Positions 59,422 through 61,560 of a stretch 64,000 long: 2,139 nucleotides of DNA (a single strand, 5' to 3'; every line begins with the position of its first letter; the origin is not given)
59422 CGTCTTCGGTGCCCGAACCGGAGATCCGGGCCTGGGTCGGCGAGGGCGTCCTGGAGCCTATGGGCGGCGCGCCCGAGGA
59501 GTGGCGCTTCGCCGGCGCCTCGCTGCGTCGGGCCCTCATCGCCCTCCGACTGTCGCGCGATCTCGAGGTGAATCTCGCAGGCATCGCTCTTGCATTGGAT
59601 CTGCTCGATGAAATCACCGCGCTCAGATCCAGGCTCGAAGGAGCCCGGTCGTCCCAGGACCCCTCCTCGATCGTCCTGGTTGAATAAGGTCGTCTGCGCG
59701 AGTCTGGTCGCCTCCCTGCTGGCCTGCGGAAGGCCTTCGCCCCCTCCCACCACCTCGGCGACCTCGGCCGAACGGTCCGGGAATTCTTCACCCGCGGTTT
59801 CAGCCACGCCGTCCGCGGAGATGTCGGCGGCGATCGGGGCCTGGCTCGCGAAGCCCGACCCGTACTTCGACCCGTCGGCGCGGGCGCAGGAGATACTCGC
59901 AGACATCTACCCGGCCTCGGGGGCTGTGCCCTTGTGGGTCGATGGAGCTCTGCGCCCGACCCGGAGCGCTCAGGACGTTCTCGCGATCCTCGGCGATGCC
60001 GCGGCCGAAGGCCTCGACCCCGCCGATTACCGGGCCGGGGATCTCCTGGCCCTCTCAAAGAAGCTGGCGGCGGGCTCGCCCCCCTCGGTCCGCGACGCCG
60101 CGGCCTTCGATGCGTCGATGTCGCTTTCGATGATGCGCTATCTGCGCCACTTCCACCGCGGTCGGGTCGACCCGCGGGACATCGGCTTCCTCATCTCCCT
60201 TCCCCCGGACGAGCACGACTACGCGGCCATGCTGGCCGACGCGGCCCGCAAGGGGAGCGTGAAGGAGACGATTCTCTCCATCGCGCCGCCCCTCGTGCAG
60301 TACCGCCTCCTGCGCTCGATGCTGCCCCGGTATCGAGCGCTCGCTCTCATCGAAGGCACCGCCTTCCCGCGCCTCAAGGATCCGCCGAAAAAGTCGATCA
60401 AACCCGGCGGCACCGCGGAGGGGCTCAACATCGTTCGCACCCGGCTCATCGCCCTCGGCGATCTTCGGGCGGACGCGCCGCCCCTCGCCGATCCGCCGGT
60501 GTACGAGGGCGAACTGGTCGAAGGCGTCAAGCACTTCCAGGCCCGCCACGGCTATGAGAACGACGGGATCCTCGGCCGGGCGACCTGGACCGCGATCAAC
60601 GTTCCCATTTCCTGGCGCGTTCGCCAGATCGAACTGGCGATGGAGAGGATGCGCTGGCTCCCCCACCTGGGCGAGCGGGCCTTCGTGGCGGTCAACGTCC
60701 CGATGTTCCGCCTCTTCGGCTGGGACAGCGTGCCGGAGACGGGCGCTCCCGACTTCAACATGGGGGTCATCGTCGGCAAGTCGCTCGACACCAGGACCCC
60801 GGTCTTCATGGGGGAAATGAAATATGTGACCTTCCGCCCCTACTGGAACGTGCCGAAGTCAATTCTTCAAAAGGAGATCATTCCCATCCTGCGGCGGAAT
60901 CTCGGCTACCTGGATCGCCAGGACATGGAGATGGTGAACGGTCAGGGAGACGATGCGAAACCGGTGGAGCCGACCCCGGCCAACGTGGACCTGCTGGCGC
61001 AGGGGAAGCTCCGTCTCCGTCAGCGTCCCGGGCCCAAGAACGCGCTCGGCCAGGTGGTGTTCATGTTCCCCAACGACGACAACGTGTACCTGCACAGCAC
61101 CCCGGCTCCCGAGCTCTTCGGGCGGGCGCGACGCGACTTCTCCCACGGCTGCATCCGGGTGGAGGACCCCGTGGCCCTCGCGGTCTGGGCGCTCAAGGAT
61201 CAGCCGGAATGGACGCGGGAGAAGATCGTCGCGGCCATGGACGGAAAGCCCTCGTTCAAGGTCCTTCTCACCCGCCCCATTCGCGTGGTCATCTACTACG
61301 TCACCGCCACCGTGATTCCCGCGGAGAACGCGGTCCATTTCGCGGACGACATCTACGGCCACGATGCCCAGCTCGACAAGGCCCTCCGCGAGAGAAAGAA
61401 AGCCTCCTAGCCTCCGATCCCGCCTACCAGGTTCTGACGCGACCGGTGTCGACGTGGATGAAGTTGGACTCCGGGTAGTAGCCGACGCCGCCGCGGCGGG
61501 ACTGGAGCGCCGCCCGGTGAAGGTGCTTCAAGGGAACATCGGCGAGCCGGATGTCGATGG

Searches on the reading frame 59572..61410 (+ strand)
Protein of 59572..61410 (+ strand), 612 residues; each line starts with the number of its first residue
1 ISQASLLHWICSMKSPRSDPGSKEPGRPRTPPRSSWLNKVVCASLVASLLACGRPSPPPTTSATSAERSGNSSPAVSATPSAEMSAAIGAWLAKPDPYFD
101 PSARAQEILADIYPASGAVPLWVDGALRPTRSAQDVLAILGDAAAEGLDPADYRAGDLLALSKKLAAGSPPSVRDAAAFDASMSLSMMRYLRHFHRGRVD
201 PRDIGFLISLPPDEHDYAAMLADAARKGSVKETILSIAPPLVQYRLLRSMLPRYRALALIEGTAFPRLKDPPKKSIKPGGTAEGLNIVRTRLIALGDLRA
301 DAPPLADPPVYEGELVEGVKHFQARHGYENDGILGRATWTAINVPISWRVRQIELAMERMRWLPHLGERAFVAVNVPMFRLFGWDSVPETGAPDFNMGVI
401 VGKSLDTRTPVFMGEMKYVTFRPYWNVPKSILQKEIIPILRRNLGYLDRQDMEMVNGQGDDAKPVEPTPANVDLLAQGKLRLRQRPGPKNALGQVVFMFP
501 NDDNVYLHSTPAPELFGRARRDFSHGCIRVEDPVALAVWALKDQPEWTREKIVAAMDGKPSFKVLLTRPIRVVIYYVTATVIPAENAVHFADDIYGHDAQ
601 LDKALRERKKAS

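Call 35: search_protein_families(library=pfam, proteins=[window:59572-61410:+], max_evalue=0.00001)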
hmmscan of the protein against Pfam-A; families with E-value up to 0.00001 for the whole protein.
window:59572-61410:+ (612 aa): 3 families
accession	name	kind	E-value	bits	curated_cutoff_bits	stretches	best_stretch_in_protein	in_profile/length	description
PF20142.4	Scaffold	-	5.1e-27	95.7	24.6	1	109-251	3-139/139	Scaffold domain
PF03734.19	YkuD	-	3.8e-20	73.4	23.4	1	388-542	17-140/146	L,D-transpeptidase catalytic domain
PF01471.23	PG_binding_1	-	1.8e-06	28.5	23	1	288-342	8-57/57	Putative peptidoglycan binding domain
